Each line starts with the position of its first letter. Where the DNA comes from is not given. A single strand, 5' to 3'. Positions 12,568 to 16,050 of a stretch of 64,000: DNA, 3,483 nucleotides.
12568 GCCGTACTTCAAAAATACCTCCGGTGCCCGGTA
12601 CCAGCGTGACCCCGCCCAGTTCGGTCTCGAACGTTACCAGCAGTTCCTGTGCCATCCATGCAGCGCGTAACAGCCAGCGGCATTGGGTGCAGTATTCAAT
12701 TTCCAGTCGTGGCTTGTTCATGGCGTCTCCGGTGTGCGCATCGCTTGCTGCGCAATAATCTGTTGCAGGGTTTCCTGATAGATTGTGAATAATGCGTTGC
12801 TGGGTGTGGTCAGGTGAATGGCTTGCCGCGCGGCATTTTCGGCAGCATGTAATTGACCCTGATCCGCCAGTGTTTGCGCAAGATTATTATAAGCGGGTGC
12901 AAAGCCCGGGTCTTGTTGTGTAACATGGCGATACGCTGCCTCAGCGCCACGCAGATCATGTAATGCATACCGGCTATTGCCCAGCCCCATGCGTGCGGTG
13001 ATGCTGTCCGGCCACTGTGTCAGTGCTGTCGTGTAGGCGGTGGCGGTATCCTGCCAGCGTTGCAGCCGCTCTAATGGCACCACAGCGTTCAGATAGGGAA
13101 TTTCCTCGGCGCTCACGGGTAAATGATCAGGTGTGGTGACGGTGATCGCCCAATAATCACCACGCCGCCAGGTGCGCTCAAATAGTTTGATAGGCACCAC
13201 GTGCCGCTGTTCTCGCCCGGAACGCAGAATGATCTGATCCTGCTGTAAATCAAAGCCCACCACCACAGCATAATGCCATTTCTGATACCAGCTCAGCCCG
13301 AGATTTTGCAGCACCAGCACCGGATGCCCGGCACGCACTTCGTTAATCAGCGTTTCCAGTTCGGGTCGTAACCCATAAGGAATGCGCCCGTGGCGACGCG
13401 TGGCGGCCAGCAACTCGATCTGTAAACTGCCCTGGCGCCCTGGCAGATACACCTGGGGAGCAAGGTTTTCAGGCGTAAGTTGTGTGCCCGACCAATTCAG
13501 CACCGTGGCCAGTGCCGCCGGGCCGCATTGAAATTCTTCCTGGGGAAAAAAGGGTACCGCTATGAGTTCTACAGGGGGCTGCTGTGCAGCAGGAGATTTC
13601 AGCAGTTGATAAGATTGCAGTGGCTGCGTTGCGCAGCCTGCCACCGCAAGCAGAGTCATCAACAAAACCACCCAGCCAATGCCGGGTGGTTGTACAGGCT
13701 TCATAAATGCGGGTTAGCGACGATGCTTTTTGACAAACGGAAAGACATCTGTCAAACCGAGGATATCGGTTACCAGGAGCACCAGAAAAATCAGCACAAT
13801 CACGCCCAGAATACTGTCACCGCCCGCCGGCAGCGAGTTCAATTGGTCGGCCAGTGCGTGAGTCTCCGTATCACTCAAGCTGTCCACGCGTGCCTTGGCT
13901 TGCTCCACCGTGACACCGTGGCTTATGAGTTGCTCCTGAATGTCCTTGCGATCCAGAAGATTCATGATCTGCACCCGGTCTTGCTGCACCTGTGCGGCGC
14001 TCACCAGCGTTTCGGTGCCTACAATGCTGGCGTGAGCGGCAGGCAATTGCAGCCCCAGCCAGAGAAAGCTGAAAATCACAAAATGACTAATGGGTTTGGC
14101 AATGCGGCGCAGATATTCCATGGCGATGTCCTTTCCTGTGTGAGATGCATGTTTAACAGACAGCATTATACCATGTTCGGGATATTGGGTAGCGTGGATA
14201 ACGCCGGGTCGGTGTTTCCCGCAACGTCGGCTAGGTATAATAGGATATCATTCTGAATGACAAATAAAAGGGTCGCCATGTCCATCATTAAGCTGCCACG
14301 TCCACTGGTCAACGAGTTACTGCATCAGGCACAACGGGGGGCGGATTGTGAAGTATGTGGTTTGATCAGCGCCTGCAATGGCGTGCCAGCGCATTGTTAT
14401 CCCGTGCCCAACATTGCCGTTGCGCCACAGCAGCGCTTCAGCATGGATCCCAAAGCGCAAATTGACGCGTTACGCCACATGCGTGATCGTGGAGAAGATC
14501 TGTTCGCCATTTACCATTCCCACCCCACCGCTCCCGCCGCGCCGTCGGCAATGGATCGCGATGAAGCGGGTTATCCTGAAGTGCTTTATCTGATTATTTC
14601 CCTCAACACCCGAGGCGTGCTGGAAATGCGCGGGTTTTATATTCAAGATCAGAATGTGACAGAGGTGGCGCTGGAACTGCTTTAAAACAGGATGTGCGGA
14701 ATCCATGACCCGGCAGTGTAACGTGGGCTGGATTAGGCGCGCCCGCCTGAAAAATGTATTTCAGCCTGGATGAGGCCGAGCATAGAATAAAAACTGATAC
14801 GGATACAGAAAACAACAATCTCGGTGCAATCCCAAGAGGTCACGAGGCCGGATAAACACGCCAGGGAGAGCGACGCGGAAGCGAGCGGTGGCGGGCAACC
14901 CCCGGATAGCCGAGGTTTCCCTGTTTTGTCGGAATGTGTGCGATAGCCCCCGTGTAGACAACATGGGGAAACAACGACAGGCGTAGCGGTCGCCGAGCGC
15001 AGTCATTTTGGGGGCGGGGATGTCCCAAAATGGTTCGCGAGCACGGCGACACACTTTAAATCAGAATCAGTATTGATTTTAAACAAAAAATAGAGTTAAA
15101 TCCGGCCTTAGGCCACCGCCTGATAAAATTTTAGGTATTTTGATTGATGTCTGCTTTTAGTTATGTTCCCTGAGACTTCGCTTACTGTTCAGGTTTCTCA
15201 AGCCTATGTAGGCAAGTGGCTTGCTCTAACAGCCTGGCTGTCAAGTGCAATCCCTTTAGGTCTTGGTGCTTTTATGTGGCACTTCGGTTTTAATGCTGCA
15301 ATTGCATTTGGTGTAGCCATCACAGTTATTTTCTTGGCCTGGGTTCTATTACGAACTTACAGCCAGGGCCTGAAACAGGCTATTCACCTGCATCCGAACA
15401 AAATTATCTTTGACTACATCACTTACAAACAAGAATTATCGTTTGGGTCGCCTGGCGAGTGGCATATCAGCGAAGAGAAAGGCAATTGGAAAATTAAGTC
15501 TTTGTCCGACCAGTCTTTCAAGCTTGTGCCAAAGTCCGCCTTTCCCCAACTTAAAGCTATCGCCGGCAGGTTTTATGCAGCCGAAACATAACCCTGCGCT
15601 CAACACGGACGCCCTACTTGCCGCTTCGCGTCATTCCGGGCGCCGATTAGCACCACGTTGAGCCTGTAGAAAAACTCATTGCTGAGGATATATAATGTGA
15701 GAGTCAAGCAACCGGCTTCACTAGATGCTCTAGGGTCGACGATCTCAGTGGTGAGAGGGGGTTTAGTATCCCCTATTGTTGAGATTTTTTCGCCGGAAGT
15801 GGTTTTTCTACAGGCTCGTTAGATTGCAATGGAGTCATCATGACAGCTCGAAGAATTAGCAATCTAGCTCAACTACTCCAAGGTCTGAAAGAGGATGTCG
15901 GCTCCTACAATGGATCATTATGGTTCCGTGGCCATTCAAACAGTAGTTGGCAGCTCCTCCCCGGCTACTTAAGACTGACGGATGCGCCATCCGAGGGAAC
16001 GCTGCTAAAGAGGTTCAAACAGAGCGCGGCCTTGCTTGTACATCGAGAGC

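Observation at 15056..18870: Low-GC island carrying an FRG-domain protein translationally coupled to a nuclease-less DUF262 protein: candidate undescribed defence-like system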

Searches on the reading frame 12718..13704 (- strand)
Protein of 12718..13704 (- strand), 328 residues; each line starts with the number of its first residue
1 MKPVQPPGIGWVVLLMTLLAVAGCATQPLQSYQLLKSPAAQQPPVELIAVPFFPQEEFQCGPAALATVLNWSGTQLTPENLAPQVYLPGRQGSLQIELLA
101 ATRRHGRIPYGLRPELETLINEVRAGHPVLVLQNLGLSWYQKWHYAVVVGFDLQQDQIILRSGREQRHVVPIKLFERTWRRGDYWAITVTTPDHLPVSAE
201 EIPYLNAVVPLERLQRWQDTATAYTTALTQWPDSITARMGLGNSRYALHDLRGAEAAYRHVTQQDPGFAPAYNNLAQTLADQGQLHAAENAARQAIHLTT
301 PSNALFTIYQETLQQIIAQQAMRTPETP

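Call 3: search_protein_families(library=pfam, proteins=[window:12718-13704:-], max_evalue=0.01)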
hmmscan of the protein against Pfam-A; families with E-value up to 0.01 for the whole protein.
window:12718-13704:- (328 aa): 13 families
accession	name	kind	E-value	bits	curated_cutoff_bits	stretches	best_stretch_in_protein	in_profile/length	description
PF13529.12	Peptidase_C39_2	-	1.2e-09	39.4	24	1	49-160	2-139/143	Peptidase_C39 like family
PF14559.12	TPR_19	-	1.7e-07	31.9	25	1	247-294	3-50/68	Tetratricopeptide repeat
PF00515.34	TPR_1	-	6.4e-07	29.4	27.8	1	269-298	1-30/34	Tetratricopeptide repeat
PF07719.23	TPR_2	-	9.4e-07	28.9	27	0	269-298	1-30/34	Tetratricopeptide repeat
PF13432.12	TPR_16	-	1.1e-06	29.4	32.7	1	213-267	9-63/65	Tetratricopeptide repeat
PF13431.12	TPR_17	-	6.3e-06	26.5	24.4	1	257-289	1-33/34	Tetratricopeptide repeat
PF13374.12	TPR_10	-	4.9e-05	23.7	27.5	1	271-298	4-31/42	Tetratricopeptide repeat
PF13428.12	TPR_14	-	5.9e-05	23.8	23.5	0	239-277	5-43/44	Tetratricopeptide repeat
PF13181.12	TPR_8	-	0.00025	21.4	25.7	1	269-296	1-28/34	Tetratricopeptide repeat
PF13414.12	TPR_11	-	0.00025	21.1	26.8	0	242-283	1-42/42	TPR repeat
PF03412.21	Peptidase_C39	-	0.00039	20.7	22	1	55-180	8-122/133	Peptidase C39 family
PF24575.1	TPR_Slam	-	0.00044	21.1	35.2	1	244-290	56-102/104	Surface lipoprotein assembly modifier, N-terminal TPR repeats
PF13424.12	TPR_12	-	0.0016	19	30.1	0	269-296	45-72/77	Tetratricopeptide repeat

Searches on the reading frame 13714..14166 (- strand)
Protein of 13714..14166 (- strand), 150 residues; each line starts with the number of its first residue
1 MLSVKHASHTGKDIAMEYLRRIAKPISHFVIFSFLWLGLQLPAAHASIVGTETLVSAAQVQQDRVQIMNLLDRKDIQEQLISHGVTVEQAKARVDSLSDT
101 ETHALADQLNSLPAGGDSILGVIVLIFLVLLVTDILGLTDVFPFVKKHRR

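Call 3: search_protein_families(library=pfam, proteins=[window:13714-14166:-], max_evalue=0.01)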
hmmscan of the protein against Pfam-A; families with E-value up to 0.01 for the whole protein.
window:13714-14166:- (150 aa): 1 family
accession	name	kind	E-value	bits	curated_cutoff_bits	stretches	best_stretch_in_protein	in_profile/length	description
PF20332.3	DUF6627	-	1.7e-36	125.5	27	1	27-146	5-122/125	Family of unknown function (DUF6627)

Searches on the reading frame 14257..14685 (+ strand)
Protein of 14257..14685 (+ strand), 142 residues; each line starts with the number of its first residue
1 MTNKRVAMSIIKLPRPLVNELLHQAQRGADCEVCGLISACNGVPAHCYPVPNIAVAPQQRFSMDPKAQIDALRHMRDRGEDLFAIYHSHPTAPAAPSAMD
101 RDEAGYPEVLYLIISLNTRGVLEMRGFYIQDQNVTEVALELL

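Call 3: search_protein_families(library=pfam, proteins=[window:14257-14685:+], max_evalue=0.01)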
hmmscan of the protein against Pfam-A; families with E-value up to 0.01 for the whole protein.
window:14257-14685:+ (142 aa): 1 family
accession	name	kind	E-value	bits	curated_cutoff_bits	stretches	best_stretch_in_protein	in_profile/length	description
PF14464.11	Prok-JAB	-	4.8e-20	72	25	1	15-117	2-104/114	Prokaryotic homologs of the JAB domain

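Call 98: find_encoding_contigs(protein=window:14257-14685:+, flank=6000, max_places=6)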
Protein window:14257-14685:+ (142 aa): no gene with exactly this product is on record in the collection.

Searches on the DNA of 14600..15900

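Call 9: search_rna_families(source=window, start=14600, end=15900, threshold=evalue, max_evalue=5, show_alignments=2)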
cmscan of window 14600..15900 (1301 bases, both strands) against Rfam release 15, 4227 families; matches with E-value up to 5: 1.
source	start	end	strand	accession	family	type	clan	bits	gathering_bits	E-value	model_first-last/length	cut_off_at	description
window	15251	15407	+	RF01979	HOTAIRM1_5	Gene; lncRNA;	-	20.9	60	2.2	1-145/145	no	HOX antisense intergenic RNA myeloid 1 conserved region 5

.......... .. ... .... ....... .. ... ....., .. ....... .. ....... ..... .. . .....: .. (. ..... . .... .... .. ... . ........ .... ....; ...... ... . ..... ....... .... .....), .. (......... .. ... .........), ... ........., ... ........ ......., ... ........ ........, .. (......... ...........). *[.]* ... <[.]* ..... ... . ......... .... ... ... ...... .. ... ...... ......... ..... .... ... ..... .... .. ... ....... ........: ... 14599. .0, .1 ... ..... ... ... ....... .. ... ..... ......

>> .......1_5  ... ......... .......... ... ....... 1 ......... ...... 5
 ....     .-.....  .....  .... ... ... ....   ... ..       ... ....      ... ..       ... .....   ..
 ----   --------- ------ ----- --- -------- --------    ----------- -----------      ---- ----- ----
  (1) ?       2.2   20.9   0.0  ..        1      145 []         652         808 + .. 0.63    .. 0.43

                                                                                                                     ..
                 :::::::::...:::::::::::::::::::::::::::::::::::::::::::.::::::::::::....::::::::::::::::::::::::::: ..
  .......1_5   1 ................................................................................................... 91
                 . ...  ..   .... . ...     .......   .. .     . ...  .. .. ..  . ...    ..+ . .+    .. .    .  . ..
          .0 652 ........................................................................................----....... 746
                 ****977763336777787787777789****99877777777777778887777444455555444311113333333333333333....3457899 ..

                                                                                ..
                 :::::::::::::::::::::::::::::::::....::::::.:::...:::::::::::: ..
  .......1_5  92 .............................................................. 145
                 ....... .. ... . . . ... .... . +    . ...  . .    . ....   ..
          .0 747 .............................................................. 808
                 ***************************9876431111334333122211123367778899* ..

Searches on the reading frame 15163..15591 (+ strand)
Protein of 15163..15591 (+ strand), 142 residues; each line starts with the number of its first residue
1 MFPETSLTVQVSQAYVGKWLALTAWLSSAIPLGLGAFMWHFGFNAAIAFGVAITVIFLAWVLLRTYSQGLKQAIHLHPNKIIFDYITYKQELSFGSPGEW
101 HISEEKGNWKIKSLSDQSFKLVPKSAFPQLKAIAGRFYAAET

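Call 3: search_protein_families(library=pfam, proteins=[window:15163-15591:+], max_evalue=0.01)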
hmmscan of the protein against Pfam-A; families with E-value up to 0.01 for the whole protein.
window:15163-15591:+ (142 aa): 0 families

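Call 4: search_protein_families(library=padloc, proteins=[window:15163-15591:+], max_evalue=0.1)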
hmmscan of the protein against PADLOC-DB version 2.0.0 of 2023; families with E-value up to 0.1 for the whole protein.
window:15163-15591:+ (142 aa): 0 families

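Call 107: search_protein_families(library=ncbifam, proteins=[window:15163-15591:+], max_evalue=0.01)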
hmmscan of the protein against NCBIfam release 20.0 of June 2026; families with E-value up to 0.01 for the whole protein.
window:15163-15591:+ (142 aa): 0 families

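Call 108: search_protein_families(library=phrogs, proteins=[window:15163-15591:+], max_evalue=0.001)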
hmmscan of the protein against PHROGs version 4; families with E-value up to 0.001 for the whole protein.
window:15163-15591:+ (142 aa): 0 families
